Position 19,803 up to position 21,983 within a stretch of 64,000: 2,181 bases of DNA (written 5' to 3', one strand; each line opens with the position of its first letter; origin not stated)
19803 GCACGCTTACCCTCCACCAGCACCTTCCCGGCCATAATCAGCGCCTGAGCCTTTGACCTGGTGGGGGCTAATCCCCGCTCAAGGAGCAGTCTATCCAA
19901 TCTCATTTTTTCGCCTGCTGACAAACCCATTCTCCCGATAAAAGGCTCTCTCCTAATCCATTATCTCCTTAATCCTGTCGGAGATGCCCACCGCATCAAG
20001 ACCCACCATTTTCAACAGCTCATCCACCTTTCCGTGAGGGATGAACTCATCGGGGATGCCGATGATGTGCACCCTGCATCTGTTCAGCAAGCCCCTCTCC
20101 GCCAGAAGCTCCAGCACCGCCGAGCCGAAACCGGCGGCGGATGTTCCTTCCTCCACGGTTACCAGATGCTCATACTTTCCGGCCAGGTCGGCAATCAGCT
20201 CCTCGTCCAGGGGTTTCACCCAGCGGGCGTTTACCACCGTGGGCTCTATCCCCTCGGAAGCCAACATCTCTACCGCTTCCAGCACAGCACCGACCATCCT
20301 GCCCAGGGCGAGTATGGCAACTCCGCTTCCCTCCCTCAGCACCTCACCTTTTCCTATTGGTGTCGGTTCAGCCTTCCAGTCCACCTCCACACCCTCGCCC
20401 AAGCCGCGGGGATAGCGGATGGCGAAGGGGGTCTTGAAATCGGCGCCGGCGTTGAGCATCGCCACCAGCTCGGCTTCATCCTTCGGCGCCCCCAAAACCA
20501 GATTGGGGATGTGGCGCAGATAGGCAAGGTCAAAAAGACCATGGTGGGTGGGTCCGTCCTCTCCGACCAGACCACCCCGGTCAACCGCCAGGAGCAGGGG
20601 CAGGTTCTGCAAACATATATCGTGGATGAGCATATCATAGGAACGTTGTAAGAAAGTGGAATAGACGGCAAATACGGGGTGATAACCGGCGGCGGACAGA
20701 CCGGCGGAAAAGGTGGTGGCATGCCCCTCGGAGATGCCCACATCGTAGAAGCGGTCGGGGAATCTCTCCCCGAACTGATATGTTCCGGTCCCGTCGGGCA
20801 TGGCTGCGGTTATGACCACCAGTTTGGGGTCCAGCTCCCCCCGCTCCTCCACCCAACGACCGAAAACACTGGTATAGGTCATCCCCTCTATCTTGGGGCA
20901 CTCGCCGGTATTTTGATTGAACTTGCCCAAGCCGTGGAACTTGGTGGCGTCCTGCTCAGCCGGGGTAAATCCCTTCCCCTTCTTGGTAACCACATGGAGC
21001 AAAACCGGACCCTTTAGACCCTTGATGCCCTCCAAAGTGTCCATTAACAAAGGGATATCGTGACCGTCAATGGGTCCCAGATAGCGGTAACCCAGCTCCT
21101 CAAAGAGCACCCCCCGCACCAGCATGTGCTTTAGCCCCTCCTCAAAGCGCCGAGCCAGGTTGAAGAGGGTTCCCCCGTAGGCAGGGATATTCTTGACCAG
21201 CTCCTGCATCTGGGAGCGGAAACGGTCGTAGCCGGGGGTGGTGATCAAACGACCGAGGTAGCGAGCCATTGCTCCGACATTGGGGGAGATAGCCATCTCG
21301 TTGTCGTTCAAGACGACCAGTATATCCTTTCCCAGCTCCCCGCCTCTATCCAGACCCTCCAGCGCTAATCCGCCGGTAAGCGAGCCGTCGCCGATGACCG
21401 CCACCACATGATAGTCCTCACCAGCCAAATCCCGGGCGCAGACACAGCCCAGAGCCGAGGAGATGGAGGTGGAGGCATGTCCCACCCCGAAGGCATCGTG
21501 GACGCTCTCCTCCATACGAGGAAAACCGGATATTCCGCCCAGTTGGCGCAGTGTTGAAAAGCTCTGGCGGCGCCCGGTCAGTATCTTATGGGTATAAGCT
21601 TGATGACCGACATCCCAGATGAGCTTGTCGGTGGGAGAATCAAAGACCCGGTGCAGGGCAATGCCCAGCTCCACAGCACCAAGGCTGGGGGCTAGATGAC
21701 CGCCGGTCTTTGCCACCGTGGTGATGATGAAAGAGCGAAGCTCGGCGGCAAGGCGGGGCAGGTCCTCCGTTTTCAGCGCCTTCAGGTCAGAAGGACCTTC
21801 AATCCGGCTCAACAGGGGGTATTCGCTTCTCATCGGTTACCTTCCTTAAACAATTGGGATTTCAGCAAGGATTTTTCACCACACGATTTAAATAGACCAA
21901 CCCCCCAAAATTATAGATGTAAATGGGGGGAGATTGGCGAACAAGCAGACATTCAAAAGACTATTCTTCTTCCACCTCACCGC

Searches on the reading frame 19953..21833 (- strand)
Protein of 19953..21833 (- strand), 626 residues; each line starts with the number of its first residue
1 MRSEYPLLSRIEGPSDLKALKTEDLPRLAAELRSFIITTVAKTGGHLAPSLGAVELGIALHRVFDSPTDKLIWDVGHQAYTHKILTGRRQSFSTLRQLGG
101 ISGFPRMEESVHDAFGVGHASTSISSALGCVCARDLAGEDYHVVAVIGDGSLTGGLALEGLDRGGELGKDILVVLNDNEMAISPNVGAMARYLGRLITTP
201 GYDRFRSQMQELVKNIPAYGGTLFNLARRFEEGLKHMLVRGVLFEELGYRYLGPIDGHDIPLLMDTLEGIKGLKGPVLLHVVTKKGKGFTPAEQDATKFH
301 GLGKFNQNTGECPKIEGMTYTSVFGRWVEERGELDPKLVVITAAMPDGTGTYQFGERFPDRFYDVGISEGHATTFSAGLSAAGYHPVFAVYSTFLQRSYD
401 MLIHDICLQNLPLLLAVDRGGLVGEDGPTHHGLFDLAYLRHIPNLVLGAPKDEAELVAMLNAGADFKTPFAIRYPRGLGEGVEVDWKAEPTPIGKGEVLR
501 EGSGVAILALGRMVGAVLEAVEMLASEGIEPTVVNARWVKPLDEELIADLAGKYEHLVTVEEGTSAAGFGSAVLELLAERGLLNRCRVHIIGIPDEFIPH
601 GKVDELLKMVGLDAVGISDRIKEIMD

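Call 38: search_protein_families(library=ncbifam, proteins=[window:19953-21833:-], max_evalue=1e-10)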
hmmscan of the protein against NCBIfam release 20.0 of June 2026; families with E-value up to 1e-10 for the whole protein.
window:19953-21833:- (626 aa): 8 families
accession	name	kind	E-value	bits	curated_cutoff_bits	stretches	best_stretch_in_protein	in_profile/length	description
TIGR00204.1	dxs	equivalog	2e-236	786.3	465.95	1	9-625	2-615/616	1-deoxy-D-xylulose-5-phosphate synthase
NF003933.0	PRK05444.2-2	equivalog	1.9e-177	591.5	395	1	3-625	3-605/606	1-deoxy-D-xylulose-5-phosphate synthase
NF008968.0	PRK12315.1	subfamily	1.4e-149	499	510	2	244-625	204-581/582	1-deoxy-D-xylulose-5-phosphate synthase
NF004559.0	PRK05899.2-5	equivalog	1.7e-54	185.1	488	1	322-626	322-625/627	transketolase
NF004556.0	PRK05899.2-2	equivalog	6.6e-30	104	575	1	494-625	511-638/639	transketolase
NF006667.0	PRK09212.1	subfamily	1.2e-20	73.6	321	1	421-581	120-280/327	pyruvate dehydrogenase complex E1 component subunit beta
NF008854.0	PRK11892.1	equivalog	2e-15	56.4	454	1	491-580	329-418/464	pyruvate dehydrogenase complex E1 component subunit beta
TIGR00232.1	tktlase_bact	equivalog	1.3e-12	46.9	682.25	0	360-543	396-581/654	transketolase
